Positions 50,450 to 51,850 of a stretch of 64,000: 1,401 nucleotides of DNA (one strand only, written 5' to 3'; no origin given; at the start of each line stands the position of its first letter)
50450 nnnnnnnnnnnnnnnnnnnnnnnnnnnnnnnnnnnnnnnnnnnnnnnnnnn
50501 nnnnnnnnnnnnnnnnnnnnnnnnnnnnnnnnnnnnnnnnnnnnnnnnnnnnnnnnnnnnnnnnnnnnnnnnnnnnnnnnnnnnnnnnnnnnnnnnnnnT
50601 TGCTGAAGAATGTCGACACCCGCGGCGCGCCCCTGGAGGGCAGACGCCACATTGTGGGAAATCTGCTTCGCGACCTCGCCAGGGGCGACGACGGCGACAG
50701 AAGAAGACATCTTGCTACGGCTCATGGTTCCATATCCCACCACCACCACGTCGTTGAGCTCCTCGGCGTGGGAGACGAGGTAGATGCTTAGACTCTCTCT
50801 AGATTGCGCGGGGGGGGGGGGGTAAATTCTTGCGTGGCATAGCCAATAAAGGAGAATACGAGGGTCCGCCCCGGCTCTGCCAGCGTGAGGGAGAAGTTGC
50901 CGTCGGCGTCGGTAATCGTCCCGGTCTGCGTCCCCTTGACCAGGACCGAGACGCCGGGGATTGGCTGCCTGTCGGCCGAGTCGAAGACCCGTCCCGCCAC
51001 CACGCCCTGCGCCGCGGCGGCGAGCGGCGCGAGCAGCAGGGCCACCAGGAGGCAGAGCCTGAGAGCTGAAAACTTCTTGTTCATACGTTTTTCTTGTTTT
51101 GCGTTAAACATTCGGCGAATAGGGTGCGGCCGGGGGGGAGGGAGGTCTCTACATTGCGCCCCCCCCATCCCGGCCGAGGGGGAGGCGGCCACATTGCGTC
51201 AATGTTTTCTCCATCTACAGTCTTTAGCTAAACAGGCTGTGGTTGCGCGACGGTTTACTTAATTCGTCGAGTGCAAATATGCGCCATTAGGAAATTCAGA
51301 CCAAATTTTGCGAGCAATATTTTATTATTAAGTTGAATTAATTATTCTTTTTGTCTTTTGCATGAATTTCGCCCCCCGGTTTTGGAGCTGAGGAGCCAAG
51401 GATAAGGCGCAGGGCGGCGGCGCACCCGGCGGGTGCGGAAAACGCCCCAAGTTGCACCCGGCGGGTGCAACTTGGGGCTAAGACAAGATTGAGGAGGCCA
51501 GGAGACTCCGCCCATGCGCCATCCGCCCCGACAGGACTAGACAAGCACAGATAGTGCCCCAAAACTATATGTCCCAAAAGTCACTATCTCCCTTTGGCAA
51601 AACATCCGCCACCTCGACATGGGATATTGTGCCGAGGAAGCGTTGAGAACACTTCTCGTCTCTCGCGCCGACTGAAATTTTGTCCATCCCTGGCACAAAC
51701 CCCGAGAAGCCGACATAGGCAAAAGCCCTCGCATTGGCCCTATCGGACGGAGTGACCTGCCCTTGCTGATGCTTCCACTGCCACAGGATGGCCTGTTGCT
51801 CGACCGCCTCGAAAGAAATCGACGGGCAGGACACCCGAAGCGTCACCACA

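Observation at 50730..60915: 752-bp perfectly identical 5' cassette shared by two otherwise diverged SusC genes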

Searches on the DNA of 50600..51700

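Call 15: search_rna_families(source=window, start=50600, end=51700, threshold=evalue, max_evalue=1)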
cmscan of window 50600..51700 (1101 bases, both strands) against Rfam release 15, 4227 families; matches with E-value up to 1: 1.
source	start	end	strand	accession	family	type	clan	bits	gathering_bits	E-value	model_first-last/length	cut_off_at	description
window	51126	51177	-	RF03383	mir-1976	Gene; miRNA;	-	26.3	71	0.0081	1-52/52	no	mir-1976 microRNA precursor family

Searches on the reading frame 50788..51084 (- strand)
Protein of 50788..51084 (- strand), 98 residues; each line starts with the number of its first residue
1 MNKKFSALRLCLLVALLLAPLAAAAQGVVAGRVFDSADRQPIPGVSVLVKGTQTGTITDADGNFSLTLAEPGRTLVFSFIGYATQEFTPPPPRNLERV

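Call 14: find_encoding_contigs(protein=window:50788-51084:-, flank=10000, max_places=10)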
Protein window:50788-51084:- (98 aa): no gene with exactly this product is on record in the collection.
